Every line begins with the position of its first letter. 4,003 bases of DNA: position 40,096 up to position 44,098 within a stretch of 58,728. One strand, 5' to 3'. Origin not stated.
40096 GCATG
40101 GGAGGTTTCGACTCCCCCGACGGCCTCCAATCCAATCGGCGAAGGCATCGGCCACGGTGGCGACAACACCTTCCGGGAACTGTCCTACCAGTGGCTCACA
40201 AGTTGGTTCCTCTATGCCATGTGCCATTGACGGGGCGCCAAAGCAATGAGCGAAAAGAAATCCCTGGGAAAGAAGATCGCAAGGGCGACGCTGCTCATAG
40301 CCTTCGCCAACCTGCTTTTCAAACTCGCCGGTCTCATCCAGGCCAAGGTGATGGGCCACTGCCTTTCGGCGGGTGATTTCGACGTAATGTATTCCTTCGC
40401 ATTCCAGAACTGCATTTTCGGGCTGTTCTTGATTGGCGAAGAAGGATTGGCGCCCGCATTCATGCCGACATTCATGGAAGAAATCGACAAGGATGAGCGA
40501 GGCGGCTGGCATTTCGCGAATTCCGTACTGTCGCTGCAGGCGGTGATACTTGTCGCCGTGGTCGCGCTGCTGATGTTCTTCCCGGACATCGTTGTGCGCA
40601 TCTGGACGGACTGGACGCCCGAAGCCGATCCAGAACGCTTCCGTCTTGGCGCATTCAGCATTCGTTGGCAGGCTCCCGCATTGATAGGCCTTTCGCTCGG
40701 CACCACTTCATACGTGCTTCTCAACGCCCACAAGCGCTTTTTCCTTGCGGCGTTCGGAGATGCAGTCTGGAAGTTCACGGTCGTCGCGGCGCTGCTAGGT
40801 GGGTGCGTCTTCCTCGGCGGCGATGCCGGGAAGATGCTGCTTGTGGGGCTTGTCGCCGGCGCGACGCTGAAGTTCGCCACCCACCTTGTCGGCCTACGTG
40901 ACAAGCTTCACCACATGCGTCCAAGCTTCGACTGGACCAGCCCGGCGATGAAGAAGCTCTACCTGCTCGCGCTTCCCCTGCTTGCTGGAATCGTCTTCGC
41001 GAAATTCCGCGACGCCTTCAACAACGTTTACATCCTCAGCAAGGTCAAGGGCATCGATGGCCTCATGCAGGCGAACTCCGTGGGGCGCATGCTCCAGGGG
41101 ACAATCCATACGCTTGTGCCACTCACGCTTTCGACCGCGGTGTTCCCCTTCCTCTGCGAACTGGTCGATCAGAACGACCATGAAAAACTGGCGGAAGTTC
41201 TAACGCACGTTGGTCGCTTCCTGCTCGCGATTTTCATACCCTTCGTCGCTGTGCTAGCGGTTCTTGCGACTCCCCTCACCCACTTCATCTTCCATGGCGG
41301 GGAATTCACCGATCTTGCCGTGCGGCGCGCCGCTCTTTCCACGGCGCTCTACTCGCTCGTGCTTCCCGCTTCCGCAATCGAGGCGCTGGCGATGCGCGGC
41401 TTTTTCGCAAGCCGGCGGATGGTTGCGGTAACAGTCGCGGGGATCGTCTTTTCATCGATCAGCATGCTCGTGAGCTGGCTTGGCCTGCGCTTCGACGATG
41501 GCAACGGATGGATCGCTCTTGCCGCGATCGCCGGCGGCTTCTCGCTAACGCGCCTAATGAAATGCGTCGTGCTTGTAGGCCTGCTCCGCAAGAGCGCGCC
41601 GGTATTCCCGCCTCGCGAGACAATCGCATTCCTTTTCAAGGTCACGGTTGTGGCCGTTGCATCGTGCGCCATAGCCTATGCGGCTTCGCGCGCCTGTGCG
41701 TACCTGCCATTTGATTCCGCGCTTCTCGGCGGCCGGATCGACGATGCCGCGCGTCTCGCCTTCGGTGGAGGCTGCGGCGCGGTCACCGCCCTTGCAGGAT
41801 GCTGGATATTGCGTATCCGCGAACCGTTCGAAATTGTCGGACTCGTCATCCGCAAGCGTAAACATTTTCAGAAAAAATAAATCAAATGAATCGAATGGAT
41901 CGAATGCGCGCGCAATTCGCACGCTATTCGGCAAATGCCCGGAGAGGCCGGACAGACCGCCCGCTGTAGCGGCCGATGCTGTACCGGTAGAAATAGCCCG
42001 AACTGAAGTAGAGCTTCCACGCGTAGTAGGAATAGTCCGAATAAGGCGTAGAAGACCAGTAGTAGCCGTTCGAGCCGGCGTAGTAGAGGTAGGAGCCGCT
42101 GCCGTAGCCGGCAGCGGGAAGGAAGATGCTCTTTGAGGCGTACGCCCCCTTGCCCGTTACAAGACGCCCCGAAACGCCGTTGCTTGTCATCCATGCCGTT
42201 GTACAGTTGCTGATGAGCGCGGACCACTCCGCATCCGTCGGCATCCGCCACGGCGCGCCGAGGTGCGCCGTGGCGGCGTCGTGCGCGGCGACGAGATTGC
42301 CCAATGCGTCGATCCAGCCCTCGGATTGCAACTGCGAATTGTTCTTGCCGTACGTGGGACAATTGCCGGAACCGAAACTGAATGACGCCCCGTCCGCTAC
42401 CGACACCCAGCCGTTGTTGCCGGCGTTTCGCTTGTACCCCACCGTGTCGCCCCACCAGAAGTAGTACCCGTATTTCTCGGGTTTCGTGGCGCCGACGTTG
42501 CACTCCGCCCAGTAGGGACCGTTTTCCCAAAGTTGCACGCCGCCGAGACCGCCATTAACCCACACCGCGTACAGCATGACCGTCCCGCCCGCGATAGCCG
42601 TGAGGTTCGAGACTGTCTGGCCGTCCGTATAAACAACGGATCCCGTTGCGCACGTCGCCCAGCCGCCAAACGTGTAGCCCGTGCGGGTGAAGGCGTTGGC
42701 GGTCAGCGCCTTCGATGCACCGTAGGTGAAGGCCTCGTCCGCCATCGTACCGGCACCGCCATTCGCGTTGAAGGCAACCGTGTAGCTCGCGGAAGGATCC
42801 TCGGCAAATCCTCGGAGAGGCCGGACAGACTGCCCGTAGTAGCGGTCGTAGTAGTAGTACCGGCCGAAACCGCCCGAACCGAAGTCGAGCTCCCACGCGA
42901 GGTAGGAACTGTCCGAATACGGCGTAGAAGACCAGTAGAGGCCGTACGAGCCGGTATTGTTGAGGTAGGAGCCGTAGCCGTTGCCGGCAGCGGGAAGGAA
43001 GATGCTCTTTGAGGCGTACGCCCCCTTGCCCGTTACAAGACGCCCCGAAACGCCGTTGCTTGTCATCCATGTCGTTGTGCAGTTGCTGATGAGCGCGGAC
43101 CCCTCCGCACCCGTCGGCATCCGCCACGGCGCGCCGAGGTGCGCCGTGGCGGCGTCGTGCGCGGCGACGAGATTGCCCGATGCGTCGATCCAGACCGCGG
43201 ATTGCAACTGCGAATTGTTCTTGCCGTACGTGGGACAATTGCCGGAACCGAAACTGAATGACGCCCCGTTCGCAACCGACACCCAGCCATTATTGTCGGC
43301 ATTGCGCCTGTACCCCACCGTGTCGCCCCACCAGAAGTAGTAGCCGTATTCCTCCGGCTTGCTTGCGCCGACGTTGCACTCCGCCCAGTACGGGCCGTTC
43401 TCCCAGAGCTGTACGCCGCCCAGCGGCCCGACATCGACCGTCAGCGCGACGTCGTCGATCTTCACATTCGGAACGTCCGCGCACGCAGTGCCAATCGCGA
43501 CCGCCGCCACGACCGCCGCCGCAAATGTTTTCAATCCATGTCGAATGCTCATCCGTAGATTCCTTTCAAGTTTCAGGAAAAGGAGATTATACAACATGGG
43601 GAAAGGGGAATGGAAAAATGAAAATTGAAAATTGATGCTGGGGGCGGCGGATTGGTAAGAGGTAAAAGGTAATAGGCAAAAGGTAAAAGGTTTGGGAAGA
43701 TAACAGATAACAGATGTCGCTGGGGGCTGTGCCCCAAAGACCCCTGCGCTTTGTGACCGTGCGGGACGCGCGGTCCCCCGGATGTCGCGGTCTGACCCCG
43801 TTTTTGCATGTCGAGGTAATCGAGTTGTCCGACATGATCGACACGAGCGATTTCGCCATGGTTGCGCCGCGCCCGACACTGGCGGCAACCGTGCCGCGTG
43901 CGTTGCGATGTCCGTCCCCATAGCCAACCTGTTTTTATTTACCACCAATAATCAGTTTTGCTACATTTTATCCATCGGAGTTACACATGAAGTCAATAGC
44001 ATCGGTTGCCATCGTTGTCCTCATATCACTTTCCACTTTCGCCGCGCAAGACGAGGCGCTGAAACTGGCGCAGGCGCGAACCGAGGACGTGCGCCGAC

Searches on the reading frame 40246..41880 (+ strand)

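Call 25: search_protein_families(library=pfam, proteins=[window:40246-41880:+], max_evalue=0.001)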
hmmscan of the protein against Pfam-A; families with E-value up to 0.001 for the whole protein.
window:40246-41880:+ (544 aa): 2 families
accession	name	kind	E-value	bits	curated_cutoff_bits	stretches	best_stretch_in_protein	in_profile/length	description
PF03023.19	MurJ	-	2.1e-44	152.3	27.4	1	49-489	16-443/451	Lipid II flippase MurJ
PF13440.11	Polysacc_synt_3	-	0.00024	20.9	23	1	223-349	162-284/293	Polysaccharide biosynthesis protein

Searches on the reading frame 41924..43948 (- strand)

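Call 25: search_protein_families(library=pfam, proteins=[window:41924-43948:-], max_evalue=0.001)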
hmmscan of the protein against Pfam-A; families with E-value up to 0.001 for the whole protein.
window:41924-43948:- (674 aa): 3 families
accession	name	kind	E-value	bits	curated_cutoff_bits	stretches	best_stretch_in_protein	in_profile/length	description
PF07603.17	Lcl_C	-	2.9e-15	57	34.9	2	545-669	24-116/117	Lcl C-terminal domain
PF09479.16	Flg_new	-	1.4e-11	44.7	27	1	389-452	1-63/65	Listeria-Bacteroides repeat domain (List_Bact_rpt)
PF09603.15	Fib_succ_major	-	0.00012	22.8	33.9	1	566-667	69-184/187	Fibrobacter succinogenes major domain (Fib_succ_major)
